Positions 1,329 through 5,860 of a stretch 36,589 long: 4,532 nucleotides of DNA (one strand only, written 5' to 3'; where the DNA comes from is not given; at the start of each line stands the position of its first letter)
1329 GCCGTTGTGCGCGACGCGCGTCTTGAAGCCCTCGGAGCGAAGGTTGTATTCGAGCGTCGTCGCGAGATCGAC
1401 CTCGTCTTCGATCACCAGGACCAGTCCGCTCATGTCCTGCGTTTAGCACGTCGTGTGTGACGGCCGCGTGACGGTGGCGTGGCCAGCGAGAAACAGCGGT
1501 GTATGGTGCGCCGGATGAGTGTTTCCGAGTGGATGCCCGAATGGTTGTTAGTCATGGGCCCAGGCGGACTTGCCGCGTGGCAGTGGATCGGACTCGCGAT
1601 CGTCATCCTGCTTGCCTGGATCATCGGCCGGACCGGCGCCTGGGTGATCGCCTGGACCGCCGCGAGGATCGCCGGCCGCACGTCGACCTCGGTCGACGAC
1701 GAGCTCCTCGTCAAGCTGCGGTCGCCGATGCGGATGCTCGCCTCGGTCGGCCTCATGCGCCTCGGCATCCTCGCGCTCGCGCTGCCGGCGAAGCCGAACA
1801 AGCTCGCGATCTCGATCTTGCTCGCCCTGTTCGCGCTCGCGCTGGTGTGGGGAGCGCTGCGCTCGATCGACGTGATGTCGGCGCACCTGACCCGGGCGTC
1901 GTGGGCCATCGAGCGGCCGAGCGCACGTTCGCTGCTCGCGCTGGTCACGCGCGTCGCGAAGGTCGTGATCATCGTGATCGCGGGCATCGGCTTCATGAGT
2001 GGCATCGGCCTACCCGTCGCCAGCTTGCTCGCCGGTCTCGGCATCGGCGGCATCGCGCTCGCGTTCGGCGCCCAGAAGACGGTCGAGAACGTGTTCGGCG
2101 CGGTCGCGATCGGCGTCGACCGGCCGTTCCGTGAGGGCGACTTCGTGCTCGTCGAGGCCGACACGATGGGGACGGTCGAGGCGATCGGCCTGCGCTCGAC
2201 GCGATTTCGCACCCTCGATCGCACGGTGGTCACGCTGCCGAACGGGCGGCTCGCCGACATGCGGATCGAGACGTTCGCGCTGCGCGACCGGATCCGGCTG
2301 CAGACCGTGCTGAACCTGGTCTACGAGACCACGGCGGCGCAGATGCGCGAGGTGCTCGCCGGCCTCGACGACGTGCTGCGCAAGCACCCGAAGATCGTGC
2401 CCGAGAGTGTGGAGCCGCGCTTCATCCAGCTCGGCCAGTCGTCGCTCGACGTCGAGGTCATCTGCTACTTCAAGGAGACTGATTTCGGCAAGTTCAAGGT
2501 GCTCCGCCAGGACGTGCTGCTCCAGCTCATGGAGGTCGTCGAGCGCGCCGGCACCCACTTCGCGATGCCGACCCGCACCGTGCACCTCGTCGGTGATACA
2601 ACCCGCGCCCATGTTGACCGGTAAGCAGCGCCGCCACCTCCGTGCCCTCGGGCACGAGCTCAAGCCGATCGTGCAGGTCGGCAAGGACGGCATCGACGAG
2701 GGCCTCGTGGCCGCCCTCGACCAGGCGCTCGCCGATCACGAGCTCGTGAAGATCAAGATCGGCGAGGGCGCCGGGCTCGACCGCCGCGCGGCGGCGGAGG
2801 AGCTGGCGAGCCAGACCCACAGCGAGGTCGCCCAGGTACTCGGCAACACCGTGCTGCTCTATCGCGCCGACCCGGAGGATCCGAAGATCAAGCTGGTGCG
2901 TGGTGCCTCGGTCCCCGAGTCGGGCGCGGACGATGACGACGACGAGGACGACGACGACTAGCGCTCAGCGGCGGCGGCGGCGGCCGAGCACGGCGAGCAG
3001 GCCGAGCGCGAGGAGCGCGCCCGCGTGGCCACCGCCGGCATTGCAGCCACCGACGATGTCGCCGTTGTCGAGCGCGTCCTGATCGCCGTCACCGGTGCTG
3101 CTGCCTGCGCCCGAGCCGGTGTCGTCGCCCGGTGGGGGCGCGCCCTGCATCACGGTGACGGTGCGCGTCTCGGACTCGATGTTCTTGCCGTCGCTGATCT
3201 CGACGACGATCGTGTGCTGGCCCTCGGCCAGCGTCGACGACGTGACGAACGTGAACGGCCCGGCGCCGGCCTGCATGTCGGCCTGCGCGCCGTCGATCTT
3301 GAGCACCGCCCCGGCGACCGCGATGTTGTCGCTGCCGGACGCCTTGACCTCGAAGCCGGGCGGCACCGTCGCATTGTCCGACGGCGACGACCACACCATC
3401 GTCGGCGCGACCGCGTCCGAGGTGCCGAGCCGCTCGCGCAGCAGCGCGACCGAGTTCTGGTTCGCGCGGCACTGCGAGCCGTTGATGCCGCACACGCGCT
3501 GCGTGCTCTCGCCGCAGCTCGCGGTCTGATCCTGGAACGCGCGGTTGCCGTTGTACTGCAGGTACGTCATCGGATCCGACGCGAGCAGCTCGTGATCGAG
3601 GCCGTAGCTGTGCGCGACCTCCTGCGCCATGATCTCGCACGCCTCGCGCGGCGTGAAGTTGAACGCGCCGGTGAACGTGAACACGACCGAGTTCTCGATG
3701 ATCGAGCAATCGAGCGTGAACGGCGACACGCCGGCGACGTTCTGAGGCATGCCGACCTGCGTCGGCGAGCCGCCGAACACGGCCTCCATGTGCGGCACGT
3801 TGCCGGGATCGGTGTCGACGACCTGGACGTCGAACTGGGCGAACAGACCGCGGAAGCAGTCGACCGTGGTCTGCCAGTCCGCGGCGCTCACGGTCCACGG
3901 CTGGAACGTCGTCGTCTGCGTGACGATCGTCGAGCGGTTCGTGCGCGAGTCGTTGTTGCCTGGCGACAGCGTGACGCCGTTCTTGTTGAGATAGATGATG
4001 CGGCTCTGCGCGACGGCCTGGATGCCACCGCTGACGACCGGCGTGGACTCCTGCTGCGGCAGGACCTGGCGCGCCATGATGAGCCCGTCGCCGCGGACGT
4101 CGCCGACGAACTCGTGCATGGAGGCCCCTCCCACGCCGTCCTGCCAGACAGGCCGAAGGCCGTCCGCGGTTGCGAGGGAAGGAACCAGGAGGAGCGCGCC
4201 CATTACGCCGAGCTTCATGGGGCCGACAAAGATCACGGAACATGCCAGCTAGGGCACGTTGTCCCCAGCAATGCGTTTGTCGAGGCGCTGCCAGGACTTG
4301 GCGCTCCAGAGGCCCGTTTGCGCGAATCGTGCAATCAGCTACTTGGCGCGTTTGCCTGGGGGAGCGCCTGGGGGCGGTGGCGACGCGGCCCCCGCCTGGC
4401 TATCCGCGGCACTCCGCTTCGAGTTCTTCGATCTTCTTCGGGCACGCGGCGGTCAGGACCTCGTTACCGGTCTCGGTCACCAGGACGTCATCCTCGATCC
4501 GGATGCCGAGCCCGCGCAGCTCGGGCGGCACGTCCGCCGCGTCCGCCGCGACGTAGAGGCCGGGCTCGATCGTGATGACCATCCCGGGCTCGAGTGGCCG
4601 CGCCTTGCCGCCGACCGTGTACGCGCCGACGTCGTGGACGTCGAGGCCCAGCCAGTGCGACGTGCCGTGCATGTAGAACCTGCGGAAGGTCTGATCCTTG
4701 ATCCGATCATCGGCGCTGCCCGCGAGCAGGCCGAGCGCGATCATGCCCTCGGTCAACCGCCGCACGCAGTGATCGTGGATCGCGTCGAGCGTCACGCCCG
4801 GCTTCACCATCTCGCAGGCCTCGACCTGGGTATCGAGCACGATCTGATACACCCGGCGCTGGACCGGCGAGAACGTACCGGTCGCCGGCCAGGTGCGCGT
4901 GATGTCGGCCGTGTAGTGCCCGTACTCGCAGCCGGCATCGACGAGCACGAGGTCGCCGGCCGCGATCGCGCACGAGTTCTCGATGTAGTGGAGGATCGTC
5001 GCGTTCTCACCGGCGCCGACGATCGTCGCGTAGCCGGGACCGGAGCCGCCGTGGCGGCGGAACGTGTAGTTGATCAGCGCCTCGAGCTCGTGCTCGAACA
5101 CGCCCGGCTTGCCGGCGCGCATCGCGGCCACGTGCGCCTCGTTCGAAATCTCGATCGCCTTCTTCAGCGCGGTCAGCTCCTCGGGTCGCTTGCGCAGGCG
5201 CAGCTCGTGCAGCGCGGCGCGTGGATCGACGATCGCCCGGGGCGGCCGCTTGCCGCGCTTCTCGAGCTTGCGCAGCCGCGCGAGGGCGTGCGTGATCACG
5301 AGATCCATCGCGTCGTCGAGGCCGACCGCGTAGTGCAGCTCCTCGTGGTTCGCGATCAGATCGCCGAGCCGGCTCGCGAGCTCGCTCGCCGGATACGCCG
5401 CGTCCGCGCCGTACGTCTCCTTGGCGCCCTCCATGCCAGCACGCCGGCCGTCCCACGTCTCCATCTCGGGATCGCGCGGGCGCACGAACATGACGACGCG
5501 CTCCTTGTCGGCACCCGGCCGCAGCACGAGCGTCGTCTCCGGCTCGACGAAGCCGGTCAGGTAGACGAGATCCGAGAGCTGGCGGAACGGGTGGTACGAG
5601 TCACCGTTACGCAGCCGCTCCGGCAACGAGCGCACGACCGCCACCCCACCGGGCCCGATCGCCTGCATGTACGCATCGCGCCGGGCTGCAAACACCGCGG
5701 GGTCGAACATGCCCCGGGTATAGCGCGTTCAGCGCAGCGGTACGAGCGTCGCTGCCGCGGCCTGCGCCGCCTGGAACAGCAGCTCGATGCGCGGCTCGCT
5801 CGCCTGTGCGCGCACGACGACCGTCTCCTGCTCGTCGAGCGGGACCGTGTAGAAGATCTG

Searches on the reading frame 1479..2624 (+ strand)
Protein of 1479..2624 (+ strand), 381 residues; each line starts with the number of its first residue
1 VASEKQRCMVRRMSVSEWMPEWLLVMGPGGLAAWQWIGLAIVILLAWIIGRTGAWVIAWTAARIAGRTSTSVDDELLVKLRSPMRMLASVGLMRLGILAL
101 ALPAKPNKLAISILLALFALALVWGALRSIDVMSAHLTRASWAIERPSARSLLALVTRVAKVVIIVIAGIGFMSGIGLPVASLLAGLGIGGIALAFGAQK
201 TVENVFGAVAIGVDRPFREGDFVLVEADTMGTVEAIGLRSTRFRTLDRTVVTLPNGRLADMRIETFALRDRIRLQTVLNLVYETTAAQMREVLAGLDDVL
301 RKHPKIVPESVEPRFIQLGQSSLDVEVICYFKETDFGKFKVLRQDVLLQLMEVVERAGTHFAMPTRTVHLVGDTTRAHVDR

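Call 68: search_protein_families(library=pfam, proteins=[window:1479-2624:+], max_evalue=0.001)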
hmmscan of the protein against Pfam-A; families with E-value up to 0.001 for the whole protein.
window:1479-2624:+ (381 aa): 4 families
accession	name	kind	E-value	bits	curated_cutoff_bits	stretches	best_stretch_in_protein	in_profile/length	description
PF00924.24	MS_channel_2nd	-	5.3e-14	52.5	20.2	1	201-263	2-63/68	Mechanosensitive ion channel, beta-domain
PF21088.3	MS_channel_1st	-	4.7e-07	30.1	23.1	1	159-199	2-42/42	Mechanosensitive ion channel, transmembrane helices 2/3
PF21082.3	MS_channel_3rd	-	1.9e-06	28.6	21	1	277-361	4-88/88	Mechanosensitive ion channel MscS, C-terminal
PF24956.1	Msl2-3_C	-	0.00095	19.8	29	0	283-354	11-86/87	Mechanosensitive ion channel protein 2/3 C-terminal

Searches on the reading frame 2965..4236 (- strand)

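Call 68: search_protein_families(library=pfam, proteins=[window:2965-4236:-], max_evalue=0.001)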
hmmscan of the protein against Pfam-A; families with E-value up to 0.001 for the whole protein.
window:2965-4236:- (423 aa): 1 family
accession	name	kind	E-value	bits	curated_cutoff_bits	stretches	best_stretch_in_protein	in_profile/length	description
PF17957.7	Big_7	-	3.2e-07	31.3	24.1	1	278-345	1-70/70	Bacterial Ig domain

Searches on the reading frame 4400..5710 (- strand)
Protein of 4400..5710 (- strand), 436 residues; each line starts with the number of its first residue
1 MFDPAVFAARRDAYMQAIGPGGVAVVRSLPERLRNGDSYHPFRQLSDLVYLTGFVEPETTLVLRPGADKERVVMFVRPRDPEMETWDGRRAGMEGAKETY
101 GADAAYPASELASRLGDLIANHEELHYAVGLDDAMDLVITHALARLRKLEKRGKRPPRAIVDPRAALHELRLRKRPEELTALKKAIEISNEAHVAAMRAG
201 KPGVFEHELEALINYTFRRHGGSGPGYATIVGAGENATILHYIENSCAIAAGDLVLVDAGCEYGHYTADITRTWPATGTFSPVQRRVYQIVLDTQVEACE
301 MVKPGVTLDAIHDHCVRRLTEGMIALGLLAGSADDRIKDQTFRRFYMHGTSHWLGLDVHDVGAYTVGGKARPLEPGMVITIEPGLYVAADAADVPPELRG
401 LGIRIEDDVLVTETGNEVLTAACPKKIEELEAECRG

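Call 68: search_protein_families(library=pfam, proteins=[window:4400-5710:-], max_evalue=0.001)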
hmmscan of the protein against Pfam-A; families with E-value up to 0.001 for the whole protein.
window:4400-5710:- (436 aa): 2 families
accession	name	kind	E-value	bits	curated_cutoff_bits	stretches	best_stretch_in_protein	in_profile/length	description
PF00557.29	Peptidase_M24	-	1.2e-64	218.3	23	1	181-413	2-208/208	Metallopeptidase family M24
PF05195.22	AMP_N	-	3.4e-34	117.6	24.6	1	7-125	1-120/121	Aminopeptidase P, N-terminal domain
